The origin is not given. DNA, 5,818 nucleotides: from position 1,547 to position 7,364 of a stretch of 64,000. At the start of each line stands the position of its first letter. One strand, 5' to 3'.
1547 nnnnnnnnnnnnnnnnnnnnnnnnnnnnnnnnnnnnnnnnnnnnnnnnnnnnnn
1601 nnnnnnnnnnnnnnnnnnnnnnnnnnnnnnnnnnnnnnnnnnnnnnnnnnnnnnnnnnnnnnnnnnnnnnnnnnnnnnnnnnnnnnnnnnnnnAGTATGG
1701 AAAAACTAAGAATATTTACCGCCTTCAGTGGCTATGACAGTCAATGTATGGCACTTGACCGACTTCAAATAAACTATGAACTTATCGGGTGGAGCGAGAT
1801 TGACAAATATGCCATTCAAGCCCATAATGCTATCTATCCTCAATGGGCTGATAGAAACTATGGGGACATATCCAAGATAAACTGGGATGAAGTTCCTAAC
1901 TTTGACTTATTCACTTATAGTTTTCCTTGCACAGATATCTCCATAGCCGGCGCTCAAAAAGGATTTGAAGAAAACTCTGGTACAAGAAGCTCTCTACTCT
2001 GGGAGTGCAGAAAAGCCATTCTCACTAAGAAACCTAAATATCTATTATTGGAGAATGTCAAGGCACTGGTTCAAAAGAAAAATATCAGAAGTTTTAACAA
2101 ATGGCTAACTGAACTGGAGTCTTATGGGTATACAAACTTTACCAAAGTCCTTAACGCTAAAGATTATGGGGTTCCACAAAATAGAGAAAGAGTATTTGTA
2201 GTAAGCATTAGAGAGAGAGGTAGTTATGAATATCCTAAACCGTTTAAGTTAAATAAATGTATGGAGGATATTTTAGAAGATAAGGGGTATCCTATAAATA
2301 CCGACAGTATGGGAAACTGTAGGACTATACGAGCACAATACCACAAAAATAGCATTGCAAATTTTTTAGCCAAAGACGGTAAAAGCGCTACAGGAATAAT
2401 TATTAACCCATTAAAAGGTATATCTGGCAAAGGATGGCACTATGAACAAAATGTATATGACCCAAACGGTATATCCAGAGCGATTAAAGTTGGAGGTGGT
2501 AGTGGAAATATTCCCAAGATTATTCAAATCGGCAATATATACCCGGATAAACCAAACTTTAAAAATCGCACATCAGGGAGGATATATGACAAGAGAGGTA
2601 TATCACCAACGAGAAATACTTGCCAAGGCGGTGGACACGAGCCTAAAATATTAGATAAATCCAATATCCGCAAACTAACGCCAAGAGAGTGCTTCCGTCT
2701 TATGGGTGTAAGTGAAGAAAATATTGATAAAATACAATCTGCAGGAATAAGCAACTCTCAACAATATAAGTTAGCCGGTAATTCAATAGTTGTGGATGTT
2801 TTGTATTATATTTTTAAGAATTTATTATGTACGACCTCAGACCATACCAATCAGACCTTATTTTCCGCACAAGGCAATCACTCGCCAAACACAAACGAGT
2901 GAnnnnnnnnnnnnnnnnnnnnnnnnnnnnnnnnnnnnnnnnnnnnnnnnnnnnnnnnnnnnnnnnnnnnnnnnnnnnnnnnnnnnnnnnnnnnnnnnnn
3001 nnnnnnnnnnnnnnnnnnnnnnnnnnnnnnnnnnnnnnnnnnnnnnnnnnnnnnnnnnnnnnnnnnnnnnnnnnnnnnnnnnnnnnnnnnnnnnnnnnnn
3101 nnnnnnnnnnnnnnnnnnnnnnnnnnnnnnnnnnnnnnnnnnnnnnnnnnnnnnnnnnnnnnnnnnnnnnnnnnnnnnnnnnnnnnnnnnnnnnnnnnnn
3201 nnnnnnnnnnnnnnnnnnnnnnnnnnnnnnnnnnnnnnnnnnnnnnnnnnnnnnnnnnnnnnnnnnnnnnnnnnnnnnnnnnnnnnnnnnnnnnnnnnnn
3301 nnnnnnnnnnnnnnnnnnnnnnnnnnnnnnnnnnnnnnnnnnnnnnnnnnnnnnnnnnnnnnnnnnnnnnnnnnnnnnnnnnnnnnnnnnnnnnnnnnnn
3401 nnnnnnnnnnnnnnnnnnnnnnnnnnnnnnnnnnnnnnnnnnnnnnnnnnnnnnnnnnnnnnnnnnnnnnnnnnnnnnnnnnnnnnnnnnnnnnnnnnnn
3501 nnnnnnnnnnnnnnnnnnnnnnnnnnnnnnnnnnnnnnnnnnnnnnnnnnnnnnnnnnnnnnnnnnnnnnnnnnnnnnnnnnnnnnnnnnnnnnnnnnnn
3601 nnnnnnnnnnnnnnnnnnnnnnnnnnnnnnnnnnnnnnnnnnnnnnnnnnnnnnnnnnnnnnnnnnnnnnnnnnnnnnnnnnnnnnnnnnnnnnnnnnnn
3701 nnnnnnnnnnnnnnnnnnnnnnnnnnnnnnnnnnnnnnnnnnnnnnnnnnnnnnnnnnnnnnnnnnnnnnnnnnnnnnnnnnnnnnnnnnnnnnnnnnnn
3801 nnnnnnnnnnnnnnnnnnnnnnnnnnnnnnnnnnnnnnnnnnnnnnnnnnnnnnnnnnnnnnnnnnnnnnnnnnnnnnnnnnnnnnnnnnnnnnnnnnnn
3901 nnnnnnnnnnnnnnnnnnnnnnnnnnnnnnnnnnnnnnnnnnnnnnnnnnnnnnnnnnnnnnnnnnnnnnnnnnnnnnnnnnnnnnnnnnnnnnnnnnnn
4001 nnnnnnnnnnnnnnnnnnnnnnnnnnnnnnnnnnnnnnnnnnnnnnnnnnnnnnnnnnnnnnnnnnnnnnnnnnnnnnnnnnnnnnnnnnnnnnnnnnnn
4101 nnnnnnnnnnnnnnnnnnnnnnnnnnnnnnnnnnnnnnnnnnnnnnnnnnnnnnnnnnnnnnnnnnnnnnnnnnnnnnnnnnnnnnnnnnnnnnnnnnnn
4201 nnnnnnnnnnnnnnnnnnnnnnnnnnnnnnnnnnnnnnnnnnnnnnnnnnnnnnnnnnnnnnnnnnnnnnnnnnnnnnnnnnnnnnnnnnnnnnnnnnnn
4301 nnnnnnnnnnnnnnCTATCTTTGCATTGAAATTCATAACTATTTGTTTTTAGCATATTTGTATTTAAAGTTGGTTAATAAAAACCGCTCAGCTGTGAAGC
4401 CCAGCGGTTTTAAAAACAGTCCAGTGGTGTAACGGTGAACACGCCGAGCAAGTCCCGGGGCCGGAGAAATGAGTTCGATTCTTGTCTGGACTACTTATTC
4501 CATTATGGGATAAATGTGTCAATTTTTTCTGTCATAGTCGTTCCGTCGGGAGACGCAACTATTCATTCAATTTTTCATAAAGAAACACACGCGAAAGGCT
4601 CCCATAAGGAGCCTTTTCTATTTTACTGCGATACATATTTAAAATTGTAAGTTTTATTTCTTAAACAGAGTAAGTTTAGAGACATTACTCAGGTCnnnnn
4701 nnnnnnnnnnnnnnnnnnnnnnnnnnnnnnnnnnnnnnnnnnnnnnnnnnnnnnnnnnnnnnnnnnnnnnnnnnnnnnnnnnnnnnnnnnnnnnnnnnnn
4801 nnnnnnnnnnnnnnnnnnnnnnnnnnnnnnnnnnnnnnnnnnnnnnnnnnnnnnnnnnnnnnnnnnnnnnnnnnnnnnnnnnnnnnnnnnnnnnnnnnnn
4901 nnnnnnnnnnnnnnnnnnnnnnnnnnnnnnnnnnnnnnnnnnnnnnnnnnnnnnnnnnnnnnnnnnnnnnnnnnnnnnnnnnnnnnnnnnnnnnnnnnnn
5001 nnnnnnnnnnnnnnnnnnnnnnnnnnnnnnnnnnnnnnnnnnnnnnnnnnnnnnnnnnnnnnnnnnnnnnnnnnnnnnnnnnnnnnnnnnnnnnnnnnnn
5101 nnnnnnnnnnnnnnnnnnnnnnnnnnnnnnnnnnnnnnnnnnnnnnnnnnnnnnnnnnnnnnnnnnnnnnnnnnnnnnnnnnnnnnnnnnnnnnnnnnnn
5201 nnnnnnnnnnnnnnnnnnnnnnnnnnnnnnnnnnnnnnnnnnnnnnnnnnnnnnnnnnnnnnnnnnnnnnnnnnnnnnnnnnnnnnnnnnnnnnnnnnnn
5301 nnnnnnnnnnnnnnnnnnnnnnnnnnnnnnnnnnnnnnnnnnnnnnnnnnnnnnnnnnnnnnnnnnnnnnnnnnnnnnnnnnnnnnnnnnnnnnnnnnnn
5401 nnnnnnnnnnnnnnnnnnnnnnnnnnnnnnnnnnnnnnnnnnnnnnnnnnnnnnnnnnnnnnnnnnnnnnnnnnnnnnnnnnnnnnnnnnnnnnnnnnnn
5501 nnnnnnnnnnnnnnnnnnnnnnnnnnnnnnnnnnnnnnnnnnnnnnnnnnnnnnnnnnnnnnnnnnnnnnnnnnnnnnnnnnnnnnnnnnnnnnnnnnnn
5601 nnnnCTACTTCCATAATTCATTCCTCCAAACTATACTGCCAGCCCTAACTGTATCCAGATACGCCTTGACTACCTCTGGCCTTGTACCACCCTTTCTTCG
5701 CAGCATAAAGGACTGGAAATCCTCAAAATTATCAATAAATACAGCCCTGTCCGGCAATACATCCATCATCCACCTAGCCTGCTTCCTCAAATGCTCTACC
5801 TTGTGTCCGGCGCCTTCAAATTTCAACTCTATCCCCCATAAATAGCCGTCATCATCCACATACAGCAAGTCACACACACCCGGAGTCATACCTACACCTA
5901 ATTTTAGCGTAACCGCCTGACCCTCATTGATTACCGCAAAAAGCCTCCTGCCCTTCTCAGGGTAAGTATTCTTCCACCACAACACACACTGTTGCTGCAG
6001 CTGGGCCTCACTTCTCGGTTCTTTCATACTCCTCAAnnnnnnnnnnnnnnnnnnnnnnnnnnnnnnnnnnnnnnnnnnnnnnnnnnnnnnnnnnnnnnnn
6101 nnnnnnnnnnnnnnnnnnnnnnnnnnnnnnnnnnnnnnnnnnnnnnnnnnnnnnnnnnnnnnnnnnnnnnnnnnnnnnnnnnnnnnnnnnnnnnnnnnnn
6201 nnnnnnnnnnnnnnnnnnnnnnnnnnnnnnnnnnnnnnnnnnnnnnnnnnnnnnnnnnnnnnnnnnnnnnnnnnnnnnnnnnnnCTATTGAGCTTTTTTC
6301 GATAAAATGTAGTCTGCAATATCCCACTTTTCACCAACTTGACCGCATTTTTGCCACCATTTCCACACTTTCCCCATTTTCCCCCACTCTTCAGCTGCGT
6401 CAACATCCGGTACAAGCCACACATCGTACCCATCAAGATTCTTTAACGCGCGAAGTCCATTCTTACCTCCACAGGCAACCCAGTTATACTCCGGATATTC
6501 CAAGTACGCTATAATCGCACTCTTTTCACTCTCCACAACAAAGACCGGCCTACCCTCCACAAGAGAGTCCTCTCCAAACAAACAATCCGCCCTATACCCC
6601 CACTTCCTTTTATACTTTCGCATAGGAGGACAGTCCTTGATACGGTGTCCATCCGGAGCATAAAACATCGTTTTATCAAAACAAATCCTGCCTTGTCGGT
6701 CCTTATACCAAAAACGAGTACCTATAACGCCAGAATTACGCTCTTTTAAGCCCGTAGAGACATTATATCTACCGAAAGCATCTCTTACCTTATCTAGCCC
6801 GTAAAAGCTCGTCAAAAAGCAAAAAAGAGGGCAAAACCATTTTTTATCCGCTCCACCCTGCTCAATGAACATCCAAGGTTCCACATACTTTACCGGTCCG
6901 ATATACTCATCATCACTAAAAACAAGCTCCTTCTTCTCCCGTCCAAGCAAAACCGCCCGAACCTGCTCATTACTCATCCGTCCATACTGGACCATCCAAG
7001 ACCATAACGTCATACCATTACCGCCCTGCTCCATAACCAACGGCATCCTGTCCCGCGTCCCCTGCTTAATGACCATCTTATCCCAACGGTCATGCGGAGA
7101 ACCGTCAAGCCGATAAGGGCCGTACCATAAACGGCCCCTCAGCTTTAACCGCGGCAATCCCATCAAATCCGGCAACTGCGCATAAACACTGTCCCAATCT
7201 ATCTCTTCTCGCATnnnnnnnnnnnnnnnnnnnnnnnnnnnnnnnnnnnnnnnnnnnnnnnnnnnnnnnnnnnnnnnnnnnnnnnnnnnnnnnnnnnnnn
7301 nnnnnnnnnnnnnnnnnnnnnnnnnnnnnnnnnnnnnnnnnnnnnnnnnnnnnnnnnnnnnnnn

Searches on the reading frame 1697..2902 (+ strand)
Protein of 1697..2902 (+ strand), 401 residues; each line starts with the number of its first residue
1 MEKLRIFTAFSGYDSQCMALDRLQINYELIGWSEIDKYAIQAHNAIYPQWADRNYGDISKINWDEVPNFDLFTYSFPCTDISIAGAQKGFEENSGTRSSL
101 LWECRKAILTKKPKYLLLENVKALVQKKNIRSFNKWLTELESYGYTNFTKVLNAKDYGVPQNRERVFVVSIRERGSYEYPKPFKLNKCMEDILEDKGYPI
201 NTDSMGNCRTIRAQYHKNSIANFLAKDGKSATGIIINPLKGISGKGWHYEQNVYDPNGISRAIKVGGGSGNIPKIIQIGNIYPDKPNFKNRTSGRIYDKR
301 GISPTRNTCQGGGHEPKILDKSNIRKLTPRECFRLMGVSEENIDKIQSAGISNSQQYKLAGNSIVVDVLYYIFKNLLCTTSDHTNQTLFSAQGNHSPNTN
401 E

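Call 63: search_protein_families(library=phrogs, proteins=[window:1697-2902:+], max_evalue=0.001)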
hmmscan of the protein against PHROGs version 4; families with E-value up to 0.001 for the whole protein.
window:1697-2902:+ (401 aa): 10 families
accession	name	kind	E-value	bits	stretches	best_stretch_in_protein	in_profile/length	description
phrog_116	-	other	1.3e-80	272.8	1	1-377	205-490/779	DNA methyltransferase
phrog_363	-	other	1.8e-45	156.5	1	2-386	52-322/327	DNA methyltransferase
phrog_16427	-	other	3.7e-16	60.5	1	313-391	105-184/235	DNA methyltransferase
phrog_26324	-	other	1.7e-15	58.6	1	321-376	144-203/210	DNA methyltransferase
phrog_17284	-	unknown function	2.2e-15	57.6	1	317-379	151-213/245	-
phrog_8411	-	unknown function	2.1e-08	35.1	1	313-363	157-206/206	-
phrog_16528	-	other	7.5e-08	33.2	1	300-377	144-218/236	DNA methyltransferase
phrog_5999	-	other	5.2e-07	30.7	1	29-104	26-103/109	DNA methyltransferase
phrog_13621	-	unknown function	0.00053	20.9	0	318-370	48-102/121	-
phrog_36001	-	unknown function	0.00068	18.9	0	107-173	497-563/715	-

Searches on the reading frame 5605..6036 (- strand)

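Call 38: search_protein_families(library=pfam, proteins=[window:5605-6036:-], max_evalue=0.01)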
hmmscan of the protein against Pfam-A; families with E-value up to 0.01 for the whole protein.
window:5605-6036:- (143 aa): 0 families

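Call 63: search_protein_families(library=phrogs, proteins=[window:5605-6036:-], max_evalue=0.001)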
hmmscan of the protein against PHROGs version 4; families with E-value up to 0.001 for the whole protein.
window:5605-6036:- (143 aa): 3 families
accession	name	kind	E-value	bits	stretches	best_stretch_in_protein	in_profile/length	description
phrog_14845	-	unknown function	6.9e-09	36.9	1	10-90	3-85/142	-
phrog_824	-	unknown function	4.5e-06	27.7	1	4-74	60-136/265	-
phrog_93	-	DNA, RNA and nucleotide metabolism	0.00051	19.8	1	12-117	364-444/613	endonuclease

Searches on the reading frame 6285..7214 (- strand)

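Call 8: search_protein_families(library=pfam, proteins=[window:6285-7214:-], max_evalue=0.01)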
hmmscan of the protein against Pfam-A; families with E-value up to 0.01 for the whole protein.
window:6285-7214:- (309 aa): 1 family
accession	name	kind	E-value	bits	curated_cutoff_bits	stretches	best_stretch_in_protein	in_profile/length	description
PF19898.4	DUF6371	-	1.6e-24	86.9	27.7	1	130-270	3-149/150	Domain of unknown function (DUF6371)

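Call 9: search_protein_families(library=phrogs, proteins=[window:6285-7214:-], max_evalue=0.01)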
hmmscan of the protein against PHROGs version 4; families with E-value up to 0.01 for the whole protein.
window:6285-7214:- (309 aa): 1 family
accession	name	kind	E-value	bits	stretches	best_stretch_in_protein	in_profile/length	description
phrog_47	-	DNA, RNA and nucleotide metabolism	0.00091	18.8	1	200-275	208-287/947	DNA primase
